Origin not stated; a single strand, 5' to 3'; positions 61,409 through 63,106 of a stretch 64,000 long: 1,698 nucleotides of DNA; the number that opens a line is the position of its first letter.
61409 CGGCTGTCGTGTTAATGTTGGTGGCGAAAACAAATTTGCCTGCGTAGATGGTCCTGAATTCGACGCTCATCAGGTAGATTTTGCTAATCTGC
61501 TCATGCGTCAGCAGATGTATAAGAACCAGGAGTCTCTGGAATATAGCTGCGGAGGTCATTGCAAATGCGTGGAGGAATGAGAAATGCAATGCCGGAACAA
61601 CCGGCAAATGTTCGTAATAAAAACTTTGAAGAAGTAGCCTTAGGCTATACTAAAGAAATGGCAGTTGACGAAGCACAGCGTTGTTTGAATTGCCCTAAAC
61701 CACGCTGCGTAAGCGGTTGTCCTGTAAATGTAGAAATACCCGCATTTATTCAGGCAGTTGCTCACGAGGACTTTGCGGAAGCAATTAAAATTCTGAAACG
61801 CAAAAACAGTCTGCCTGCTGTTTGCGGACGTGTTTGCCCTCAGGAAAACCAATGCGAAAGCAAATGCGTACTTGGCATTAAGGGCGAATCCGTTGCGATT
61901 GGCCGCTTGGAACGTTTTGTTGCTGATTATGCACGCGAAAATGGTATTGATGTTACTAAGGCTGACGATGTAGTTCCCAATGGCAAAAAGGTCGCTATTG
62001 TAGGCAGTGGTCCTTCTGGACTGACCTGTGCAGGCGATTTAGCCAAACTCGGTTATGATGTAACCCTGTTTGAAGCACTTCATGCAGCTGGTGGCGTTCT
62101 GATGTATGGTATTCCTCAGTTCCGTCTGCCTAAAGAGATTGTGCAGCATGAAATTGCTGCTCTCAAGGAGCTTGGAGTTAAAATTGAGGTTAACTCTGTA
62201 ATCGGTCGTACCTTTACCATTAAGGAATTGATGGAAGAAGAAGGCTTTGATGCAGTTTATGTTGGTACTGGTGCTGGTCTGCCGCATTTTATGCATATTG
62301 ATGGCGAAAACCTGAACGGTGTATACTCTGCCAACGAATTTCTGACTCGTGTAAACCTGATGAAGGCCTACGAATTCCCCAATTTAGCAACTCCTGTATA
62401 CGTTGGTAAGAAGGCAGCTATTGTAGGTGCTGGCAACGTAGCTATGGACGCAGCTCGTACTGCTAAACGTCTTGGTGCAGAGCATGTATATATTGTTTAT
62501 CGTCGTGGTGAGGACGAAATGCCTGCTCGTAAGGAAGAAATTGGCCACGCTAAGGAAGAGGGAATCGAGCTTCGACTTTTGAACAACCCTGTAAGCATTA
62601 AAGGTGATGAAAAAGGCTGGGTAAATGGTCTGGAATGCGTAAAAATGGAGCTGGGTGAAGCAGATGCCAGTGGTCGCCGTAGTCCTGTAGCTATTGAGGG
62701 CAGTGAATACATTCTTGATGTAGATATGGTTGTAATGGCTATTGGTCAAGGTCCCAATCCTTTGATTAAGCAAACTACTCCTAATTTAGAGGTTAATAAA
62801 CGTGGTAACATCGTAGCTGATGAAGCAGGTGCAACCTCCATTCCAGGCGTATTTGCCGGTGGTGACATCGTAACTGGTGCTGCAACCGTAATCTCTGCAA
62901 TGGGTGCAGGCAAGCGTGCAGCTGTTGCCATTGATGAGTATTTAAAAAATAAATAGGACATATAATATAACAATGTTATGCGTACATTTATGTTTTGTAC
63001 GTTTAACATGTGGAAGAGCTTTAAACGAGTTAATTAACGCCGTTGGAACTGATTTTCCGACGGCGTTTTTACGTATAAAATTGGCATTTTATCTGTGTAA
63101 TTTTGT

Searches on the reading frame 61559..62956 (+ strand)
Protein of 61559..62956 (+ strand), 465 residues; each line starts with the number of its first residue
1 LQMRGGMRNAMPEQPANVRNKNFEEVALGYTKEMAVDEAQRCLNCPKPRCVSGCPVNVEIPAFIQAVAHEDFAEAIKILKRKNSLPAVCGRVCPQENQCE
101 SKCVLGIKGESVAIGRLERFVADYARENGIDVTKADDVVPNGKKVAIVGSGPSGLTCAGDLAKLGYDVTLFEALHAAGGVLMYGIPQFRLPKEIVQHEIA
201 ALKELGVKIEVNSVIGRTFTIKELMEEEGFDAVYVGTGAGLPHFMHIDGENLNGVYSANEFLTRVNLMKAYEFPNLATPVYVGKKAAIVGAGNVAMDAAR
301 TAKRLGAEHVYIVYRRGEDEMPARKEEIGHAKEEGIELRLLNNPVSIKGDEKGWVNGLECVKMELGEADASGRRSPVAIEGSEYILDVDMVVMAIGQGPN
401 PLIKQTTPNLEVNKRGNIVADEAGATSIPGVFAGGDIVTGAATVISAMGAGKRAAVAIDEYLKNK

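Call 91: search_protein_families(library=pfam, proteins=[window:61559-62956:+], max_evalue=0.00001)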
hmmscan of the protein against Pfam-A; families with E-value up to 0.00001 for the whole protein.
window:61559-62956:+ (465 aa): 6 families
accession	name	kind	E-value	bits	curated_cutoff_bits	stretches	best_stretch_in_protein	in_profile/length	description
PF14691.11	Fer4_20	-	5.4e-45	152.3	25.8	1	19-129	1-112/113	Dihydroprymidine dehydrogenase domain II, 4Fe-4S cluster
PF07992.20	Pyr_redox_2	-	1.1e-36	127.3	26.1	1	143-451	1-291/291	Pyridine nucleotide-disulphide oxidoreductase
PF00070.33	Pyr_redox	-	5.5e-15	56.1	22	1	285-357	1-76/82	Pyridine nucleotide-disulphide oxidoreductase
PF13450.12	NAD_binding_8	-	3.3e-08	34.1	21.9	1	147-180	1-34/68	NAD(P)-binding Rossmann-like domain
PF01946.23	Thi4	-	3e-06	27.1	26.2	1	144-210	19-85/235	Thi4 family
PF13738.12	Pyr_redox_3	-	3.2e-06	27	30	0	280-319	161-199/305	Pyridine nucleotide-disulphide oxidoreductase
